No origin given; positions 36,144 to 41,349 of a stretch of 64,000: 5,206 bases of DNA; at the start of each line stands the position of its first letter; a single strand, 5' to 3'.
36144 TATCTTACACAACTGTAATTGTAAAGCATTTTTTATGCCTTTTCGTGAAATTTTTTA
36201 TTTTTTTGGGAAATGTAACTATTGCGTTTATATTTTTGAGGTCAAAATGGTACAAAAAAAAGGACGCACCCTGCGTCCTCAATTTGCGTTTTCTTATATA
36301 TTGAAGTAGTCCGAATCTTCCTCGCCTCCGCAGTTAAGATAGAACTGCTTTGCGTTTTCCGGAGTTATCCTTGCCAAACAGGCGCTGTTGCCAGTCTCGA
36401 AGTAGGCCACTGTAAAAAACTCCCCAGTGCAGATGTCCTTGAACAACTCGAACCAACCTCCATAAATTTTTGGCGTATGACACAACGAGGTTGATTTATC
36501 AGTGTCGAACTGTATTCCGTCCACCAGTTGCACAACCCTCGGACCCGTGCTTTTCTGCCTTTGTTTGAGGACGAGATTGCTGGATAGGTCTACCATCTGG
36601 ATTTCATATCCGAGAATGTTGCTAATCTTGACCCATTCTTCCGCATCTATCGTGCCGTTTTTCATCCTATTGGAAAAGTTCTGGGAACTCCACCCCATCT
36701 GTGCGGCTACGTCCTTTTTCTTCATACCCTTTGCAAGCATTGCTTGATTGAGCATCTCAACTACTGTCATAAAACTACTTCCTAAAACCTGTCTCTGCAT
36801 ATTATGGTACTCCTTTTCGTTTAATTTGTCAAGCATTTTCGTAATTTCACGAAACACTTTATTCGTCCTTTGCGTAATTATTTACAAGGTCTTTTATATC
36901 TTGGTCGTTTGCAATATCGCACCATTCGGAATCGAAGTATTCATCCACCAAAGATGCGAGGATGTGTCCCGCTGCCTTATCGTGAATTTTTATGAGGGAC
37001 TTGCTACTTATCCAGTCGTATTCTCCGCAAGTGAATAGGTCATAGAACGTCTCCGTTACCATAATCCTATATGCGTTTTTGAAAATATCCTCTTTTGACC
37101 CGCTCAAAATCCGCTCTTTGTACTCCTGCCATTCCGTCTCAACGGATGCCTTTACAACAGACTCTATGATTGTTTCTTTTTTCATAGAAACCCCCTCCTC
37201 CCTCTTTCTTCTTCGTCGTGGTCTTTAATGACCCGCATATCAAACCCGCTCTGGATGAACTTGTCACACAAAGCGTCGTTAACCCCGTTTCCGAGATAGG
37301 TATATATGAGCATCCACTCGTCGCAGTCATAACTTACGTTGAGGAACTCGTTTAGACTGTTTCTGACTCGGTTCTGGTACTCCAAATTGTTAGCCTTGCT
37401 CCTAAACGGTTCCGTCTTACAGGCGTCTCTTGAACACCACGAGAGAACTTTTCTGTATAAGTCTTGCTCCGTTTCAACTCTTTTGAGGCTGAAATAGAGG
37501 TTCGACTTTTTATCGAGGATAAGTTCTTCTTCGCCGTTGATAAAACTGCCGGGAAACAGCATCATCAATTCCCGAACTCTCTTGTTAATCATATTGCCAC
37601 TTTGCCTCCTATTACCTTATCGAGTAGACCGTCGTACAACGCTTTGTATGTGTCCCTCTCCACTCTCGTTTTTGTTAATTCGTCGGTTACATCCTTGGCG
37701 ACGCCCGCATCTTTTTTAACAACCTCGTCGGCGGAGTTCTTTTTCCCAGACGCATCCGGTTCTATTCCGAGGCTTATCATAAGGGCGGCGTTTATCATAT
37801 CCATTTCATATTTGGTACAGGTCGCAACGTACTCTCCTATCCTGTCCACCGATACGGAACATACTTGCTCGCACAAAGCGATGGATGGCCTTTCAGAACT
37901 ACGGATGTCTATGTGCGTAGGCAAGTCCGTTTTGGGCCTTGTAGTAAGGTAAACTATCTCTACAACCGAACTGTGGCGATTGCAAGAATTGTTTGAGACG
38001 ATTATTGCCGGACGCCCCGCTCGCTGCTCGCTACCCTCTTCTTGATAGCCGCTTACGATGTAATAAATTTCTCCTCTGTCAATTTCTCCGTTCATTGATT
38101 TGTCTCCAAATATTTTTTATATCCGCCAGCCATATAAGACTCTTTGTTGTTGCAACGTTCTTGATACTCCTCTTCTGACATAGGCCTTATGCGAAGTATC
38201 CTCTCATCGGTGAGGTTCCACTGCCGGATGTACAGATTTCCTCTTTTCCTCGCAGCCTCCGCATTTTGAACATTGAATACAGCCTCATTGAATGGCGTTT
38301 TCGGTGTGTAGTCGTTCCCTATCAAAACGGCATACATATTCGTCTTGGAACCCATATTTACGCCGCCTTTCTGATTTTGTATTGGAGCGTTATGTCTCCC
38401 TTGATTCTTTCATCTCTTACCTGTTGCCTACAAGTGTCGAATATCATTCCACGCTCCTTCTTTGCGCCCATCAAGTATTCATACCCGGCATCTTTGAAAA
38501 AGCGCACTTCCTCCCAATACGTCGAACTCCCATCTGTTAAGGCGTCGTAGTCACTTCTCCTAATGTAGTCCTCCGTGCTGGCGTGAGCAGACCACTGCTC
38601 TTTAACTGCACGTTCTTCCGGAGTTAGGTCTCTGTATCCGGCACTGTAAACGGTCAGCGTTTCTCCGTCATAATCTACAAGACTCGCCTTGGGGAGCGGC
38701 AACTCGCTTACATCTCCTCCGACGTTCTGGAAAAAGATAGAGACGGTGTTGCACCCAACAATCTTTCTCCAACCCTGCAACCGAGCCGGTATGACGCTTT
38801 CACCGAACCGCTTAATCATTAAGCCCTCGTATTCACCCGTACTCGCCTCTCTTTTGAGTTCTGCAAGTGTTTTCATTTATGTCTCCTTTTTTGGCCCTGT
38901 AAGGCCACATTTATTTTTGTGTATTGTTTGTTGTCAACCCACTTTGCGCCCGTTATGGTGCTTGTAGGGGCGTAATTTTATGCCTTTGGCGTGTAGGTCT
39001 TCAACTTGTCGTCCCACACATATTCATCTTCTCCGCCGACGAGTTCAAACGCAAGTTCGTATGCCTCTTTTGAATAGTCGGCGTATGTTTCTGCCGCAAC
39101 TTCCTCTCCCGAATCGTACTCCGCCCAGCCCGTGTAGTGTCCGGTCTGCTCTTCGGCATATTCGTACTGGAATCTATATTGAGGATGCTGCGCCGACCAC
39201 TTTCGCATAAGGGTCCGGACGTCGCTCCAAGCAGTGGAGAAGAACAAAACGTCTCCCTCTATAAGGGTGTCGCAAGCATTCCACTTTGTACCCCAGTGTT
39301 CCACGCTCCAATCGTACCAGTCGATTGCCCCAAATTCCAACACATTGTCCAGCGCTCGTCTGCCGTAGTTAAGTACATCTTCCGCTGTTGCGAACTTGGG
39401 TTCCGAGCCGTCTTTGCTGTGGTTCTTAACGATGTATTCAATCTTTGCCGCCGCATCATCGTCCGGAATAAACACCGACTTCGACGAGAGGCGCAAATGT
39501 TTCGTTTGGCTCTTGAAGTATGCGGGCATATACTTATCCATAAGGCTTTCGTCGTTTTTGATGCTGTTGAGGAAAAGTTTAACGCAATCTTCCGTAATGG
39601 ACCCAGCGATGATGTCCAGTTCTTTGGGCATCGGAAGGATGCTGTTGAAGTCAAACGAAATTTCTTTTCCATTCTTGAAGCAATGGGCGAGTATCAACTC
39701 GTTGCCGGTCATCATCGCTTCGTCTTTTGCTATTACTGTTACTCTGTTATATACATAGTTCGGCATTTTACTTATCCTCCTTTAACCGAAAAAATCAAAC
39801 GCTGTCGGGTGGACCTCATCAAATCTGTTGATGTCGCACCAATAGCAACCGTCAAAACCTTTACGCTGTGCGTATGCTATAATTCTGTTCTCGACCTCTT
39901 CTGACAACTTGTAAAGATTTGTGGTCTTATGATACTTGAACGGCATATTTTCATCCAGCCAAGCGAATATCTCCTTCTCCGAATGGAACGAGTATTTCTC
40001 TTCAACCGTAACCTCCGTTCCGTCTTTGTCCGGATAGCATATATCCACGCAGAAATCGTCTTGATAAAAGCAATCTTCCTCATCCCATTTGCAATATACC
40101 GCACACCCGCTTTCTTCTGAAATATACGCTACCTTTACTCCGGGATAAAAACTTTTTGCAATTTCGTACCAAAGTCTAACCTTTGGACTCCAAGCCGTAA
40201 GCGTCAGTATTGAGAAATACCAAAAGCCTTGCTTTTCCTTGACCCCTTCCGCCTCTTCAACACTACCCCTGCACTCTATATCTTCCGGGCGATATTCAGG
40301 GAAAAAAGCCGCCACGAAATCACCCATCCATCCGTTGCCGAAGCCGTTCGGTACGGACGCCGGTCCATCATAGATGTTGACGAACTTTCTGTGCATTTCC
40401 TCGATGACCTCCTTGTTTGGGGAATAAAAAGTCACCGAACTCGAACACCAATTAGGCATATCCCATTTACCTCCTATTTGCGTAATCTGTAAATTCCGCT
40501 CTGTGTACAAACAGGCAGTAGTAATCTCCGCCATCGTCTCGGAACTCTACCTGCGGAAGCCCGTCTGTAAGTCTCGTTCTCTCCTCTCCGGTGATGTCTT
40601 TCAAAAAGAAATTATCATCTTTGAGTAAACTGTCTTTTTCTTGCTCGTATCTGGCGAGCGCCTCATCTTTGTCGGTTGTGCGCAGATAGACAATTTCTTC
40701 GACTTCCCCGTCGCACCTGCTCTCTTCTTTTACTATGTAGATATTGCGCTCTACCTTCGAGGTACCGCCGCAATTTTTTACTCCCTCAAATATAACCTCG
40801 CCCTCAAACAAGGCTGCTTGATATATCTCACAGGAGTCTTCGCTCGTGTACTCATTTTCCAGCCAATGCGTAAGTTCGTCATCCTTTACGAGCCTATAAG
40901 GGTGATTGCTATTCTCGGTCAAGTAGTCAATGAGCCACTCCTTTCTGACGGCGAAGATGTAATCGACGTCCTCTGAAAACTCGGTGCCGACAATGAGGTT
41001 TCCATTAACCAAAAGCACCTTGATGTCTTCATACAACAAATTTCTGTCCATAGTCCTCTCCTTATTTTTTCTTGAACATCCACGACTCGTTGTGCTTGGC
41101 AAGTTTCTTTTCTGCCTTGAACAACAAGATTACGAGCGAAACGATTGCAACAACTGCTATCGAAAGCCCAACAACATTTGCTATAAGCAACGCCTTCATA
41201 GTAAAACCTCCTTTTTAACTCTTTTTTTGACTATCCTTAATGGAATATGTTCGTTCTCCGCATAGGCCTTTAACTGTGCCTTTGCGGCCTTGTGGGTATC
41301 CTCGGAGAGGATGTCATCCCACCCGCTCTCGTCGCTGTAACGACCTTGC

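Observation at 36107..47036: Three copies of one consensus promoter with an embedded palindromic operator split the accessory region into three operons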

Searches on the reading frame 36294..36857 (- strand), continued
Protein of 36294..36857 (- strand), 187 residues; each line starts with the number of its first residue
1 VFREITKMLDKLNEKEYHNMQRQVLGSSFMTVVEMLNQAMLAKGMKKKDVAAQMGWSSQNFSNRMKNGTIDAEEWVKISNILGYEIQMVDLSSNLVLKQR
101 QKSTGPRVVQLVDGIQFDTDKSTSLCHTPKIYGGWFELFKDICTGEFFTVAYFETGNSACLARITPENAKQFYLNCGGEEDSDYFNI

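Call 80: find_encoding_contigs(protein=P0030, flank=10000, max_places=6)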
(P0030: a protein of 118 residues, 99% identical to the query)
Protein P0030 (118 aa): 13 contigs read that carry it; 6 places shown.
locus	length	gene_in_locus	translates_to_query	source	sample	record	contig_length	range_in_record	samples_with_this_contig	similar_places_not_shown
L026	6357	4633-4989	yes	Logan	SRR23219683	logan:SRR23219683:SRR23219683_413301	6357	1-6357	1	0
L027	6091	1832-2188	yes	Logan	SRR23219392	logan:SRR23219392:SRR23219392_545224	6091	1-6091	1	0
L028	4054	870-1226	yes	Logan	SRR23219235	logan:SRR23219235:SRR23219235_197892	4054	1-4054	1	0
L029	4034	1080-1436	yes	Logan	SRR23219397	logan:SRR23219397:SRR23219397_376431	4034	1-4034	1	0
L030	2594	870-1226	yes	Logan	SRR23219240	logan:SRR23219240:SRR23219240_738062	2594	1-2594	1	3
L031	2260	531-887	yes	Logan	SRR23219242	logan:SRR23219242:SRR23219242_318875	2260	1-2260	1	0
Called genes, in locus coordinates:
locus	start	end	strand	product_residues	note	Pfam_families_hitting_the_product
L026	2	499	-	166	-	?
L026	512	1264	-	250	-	PF14297:Lin1244_N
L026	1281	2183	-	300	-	PF03837:RecT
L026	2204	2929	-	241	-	-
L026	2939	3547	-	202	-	-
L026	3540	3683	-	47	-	-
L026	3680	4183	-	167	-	PF13560:HTH_31 (weak)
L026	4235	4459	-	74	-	PF01381:HTH_3 (weak)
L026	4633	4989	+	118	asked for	PF13560:HTH_31 (faint), PF01381:HTH_3 (weak)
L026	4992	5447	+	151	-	-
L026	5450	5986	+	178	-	-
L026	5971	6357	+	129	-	?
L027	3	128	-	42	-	?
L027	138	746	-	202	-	-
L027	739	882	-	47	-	-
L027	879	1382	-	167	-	PF13560:HTH_31 (weak)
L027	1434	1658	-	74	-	PF01381:HTH_3 (weak)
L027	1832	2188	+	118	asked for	PF13560:HTH_31 (faint), PF01381:HTH_3 (weak)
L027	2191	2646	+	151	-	-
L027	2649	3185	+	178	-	-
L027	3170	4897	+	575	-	PF00239:Resolvase, PF07508:Recombinase, PF13408:Zn_ribbon_recom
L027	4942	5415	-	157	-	PF02547:Queuosine_synth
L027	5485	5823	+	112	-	PF11368:DUF3169 (weak)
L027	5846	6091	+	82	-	?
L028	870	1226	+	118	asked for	PF13560:HTH_31 (faint), PF01381:HTH_3 (weak)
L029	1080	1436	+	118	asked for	PF13560:HTH_31 (faint), PF01381:HTH_3 (weak)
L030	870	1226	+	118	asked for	PF13560:HTH_31 (faint), PF01381:HTH_3 (weak)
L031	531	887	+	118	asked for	PF13560:HTH_31 (faint), PF01381:HTH_3 (weak)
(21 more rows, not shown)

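Call 83: find_encoding_contigs(protein=P0105, flank=10000, max_places=2)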
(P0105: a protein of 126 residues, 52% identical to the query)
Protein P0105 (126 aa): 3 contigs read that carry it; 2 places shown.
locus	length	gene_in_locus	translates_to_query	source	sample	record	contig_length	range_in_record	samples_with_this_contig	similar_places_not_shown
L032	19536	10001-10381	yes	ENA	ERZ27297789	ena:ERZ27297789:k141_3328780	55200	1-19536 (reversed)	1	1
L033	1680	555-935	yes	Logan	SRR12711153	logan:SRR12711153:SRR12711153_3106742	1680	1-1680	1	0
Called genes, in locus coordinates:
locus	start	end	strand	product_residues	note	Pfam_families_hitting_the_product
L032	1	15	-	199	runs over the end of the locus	-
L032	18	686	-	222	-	PF02585:PIG-L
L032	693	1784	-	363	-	PF13450:NAD_binding_8, PF03275:GLF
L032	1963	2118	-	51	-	-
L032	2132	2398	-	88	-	-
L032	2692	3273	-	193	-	-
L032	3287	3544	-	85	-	-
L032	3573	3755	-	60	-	PF14354:Lar_restr_allev (faint)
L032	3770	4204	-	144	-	PF00436:SSB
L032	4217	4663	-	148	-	PF05866:RusA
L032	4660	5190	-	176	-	-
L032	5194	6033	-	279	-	PF01695:IstB_IS21, PF00308:Bac_DnaA (faint)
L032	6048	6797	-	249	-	PF14297:Lin1244_N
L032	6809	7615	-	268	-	PF03837:RecT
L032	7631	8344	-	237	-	-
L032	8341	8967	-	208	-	PF12705:PDDEXK_1 (faint)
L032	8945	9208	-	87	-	-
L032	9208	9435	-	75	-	-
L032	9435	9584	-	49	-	-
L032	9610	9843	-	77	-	-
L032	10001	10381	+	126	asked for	-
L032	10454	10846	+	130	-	-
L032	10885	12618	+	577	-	PF00239:Resolvase, PF07508:Recombinase, PF13408:Zn_ribbon_recom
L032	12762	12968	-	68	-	-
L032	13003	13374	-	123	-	PF18843:LPD28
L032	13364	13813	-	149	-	-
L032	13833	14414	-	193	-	-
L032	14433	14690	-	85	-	-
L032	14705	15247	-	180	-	-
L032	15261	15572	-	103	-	PF11171:DUF2958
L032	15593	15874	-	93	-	-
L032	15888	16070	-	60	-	-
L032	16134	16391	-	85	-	-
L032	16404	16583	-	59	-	-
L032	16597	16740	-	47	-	-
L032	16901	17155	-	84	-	PF11195:Tad2-like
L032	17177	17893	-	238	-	-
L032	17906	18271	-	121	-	-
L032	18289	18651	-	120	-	-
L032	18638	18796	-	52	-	-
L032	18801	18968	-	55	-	-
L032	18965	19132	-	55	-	-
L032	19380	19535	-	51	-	?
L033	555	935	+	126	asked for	-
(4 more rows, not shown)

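Call 84: find_encoding_contigs(protein=P0070, flank=10000, max_places=2)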
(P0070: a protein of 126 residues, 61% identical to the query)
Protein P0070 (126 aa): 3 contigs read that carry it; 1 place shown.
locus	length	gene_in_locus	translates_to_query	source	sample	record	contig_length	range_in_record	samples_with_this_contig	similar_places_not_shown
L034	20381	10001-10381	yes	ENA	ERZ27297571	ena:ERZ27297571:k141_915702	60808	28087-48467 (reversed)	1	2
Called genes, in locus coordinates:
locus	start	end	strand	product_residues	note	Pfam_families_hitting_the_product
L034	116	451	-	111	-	-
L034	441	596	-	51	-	-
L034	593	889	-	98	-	-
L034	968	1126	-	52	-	-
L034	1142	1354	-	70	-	-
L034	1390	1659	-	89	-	-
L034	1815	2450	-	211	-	-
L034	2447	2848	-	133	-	-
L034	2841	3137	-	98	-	PF14354:Lar_restr_allev (weak)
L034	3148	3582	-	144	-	PF00436:SSB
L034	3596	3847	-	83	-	-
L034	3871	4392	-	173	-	-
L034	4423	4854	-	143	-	PF05866:RusA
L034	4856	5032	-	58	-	-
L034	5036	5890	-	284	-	PF01695:IstB_IS21, PF00308:Bac_DnaA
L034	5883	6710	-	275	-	PF14297:Lin1244_N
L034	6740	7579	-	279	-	PF03837:RecT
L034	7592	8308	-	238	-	-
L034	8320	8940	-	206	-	PF12705:PDDEXK_1 (faint)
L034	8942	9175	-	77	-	-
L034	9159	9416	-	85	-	-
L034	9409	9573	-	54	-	-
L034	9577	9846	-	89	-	PF01381:HTH_3, PF12844:HTH_19 (weak)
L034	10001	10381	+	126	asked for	PF01381:HTH_3 (weak)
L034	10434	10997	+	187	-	-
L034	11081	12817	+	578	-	PF00239:Resolvase, PF07508:Recombinase, PF13408:Zn_ribbon_recom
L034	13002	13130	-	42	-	PF09723:Zn_ribbon_8 (weak)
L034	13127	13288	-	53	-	-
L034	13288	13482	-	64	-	-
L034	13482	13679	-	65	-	-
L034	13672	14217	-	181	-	-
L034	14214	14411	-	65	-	-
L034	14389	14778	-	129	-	-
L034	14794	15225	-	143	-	-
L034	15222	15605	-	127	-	-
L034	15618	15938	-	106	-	-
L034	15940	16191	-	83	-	-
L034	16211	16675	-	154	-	-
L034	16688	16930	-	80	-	-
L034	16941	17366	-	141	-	-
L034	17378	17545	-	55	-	-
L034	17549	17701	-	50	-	-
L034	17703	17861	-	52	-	-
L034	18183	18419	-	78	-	-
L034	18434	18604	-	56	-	-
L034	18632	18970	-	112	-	-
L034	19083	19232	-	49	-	-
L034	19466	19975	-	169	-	-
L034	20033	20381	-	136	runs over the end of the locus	PF00692:dUTPase, PF22769:DCD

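Call 97: search_solved_structures(query=window:36294-36800:-, max_evalue=1)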
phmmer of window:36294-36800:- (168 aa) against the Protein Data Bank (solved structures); distinct sequences matched with E-value up to 1: 1.
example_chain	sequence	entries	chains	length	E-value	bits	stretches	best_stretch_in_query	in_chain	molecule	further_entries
1or7_C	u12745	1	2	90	0.47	13.6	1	90-151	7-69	Sigma-E factor negative regulatory protein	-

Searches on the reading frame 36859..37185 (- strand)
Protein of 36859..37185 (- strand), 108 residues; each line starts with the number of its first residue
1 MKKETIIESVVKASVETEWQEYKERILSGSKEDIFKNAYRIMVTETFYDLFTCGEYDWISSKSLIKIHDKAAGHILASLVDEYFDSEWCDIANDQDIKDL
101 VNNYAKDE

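Call 21: search_protein_families(library=pfam, proteins=[window:36859-37185:-], max_evalue=0.01)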
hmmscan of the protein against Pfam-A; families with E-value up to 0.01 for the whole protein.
window:36859-37185:- (108 aa): 1 family
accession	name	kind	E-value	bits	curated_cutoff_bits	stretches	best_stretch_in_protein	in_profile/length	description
PF12959.12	DUF3848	-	0.00075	19.9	30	1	13-87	7-76/95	Protein of unknown function (DUF3848)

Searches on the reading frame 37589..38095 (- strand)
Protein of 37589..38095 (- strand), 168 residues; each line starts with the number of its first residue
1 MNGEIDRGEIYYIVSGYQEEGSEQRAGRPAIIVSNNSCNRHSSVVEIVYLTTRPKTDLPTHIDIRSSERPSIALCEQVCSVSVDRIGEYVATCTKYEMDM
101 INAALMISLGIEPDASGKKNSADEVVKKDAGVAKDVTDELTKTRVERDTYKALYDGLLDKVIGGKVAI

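Call 21: search_protein_families(library=pfam, proteins=[window:37589-38095:-], max_evalue=0.01)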
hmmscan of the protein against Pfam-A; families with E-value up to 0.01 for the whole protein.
window:37589-38095:- (168 aa): 1 family
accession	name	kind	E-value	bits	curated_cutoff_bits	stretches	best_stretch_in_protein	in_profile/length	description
PF02452.23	PemK_toxin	-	8e-22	78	23.1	1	7-109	2-109/109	PemK-like, MazF-like toxin of type II toxin-antitoxin system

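Call 105: search_protein_families(library=padloc, proteins=[window:37589-38095:-], max_evalue=0.001)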
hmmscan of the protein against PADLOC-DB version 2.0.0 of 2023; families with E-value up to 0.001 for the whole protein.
window:37589-38095:- (168 aa): 0 families

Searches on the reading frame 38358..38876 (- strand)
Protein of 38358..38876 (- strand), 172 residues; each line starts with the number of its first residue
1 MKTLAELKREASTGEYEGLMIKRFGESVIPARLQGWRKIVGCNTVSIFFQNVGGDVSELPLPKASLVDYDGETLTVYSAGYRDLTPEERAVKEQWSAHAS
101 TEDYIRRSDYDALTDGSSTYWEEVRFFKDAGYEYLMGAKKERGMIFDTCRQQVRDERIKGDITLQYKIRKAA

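Call 21: search_protein_families(library=pfam, proteins=[window:38358-38876:-], max_evalue=0.01)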
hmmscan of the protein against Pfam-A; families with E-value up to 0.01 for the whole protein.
window:38358-38876:- (172 aa): 0 families

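Call 105: search_protein_families(library=padloc, proteins=[window:38358-38876:-], max_evalue=0.001)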
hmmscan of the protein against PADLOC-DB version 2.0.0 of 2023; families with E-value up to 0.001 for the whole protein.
window:38358-38876:- (172 aa): 0 families

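Call 106: search_protein_families(library=phrogs, proteins=[window:38358-38876:-], max_evalue=0.001)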
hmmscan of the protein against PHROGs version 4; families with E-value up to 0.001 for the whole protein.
window:38358-38876:- (172 aa): 0 families

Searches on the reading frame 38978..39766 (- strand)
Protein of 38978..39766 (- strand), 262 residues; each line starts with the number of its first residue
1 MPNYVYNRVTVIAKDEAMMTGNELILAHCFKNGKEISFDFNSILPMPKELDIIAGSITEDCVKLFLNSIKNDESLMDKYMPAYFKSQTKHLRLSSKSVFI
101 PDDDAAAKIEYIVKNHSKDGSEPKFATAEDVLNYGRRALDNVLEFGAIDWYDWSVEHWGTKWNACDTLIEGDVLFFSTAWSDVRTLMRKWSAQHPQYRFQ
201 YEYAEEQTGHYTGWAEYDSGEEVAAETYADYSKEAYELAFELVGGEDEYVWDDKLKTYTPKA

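Call 12: search_protein_families(library=pfam, proteins=[window:38978-39766:-], max_evalue=0.01)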
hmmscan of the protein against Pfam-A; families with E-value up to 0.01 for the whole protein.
window:38978-39766:- (262 aa): 1 family
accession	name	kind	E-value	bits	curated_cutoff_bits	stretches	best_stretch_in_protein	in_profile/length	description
PF18406.6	DUF1281_C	-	5e-10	39.6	22.8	1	158-238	2-78/88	Ferredoxin-like domain in Api92-like protein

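Call 105: search_protein_families(library=padloc, proteins=[window:38978-39766:-], max_evalue=0.001)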
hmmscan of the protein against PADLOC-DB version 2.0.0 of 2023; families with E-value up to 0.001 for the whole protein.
window:38978-39766:- (262 aa): 0 families

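Call 106: search_protein_families(library=phrogs, proteins=[window:38978-39766:-], max_evalue=0.001)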
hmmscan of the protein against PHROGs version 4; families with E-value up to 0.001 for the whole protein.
window:38978-39766:- (262 aa): 2 families
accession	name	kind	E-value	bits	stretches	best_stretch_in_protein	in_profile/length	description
phrog_12644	-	unknown function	1.6e-22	81.4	1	1-235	1-203/236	-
phrog_20518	-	unknown function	7.2e-06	27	1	149-206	106-169/177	-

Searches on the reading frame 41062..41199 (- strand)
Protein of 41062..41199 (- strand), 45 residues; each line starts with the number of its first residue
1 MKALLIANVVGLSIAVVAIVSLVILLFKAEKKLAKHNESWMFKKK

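Call 86: search_protein_families(library=pfam, proteins=[window:41062-41199:-], max_evalue=0.01)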
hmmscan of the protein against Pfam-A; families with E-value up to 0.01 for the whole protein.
window:41062-41199:- (45 aa): 1 family
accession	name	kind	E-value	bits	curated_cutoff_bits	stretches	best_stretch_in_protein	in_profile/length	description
PF10883.13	DUF2681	-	0.0061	17.3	28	1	5-39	3-37/90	Protein of unknown function (DUF2681)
